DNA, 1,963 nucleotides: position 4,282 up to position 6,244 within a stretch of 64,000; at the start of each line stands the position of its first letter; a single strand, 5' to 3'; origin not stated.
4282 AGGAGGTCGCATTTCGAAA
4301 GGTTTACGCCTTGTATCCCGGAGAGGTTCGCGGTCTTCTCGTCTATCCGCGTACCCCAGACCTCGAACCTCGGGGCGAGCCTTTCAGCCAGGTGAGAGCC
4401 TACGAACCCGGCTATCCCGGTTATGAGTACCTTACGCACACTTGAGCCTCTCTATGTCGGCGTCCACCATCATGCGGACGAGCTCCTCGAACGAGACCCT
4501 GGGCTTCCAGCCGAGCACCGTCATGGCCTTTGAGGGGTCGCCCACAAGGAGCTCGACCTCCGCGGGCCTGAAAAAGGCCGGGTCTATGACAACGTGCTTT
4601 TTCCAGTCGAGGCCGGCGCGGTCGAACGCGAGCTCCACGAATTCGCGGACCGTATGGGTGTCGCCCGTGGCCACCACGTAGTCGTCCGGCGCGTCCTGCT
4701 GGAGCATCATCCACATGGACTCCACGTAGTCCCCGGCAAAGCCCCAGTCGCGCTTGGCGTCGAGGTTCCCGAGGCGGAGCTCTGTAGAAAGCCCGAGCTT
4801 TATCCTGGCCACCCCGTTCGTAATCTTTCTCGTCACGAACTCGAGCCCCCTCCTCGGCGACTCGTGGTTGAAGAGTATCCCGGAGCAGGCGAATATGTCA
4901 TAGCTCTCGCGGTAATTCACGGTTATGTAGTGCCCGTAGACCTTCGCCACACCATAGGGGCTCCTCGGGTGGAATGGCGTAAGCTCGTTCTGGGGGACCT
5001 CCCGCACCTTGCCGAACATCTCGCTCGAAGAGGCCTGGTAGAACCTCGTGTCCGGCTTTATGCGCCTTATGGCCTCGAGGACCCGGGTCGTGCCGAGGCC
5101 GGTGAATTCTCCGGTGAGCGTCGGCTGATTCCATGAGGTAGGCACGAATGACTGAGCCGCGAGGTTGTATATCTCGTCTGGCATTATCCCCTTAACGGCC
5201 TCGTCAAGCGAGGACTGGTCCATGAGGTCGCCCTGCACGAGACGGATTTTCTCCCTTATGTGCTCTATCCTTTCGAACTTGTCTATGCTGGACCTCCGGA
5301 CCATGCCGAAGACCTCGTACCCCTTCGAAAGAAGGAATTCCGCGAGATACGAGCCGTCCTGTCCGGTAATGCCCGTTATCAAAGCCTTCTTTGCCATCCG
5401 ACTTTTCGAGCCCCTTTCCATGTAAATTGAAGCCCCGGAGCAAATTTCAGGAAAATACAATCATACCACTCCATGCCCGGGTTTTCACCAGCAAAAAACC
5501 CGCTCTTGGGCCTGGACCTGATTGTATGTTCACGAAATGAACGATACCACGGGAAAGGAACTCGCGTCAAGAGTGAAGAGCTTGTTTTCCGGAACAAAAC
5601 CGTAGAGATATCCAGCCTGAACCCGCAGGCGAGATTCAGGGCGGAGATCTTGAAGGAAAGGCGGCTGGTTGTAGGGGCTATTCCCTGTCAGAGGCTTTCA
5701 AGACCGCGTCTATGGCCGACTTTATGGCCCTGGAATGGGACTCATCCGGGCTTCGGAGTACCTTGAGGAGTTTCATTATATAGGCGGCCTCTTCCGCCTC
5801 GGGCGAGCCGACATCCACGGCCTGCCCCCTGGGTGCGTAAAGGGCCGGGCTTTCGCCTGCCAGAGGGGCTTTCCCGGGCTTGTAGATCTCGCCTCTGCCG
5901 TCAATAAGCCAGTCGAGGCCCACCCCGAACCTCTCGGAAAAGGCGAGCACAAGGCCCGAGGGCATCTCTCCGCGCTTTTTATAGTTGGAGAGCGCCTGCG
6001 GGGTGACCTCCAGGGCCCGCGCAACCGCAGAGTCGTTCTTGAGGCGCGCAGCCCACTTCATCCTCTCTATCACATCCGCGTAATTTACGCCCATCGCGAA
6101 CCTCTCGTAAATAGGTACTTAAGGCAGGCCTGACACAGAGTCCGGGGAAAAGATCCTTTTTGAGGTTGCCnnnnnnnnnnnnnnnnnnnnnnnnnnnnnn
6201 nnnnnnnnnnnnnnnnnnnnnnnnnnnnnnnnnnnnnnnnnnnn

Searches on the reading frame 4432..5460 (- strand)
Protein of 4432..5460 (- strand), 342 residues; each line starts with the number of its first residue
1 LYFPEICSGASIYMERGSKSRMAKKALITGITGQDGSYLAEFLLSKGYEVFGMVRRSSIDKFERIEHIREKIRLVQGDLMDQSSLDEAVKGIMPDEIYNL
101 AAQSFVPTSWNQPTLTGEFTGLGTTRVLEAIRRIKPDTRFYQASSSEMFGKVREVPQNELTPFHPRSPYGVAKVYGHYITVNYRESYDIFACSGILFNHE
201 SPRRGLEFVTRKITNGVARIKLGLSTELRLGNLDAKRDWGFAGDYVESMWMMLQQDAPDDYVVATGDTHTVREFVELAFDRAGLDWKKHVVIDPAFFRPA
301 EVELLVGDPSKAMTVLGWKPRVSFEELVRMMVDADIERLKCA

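Call 67: search_protein_families(library=pfam, proteins=[window:4432-5460:-], max_evalue=0.00001)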
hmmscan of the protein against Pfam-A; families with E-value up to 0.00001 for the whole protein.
window:4432-5460:- (342 aa): 5 families
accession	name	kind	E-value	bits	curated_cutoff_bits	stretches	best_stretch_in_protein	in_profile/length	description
PF16363.11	GDP_Man_Dehyd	-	1.9e-137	458.6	27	1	27-331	1-332/332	GDP-mannose 4,6 dehydratase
PF01370.27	Epimerase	-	1.2e-69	234.8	20.9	1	26-264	1-240/240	NAD dependent epimerase/dehydratase family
PF05368.20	NmrA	-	9.1e-08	32.5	27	1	23-91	2-69/298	NmrA-like family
PF04321.23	RmlD_sub_bind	-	1e-07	31.8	27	1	25-196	2-152/287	RmlD substrate binding domain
PF13460.12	NAD_binding_10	-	1.7e-06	28.4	27.2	1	30-92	1-61/184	NAD(P)H-binding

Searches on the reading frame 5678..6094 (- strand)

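Call 67: search_protein_families(library=pfam, proteins=[window:5678-6094:-], max_evalue=0.00001)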
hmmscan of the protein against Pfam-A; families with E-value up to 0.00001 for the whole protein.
window:5678-6094:- (138 aa): 1 family
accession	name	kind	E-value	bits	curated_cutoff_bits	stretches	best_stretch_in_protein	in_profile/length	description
PF07022.19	Phage_CI_repr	-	7.1e-10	39.5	22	1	7-71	1-65/65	Bacteriophage CI repressor helix-turn-helix domain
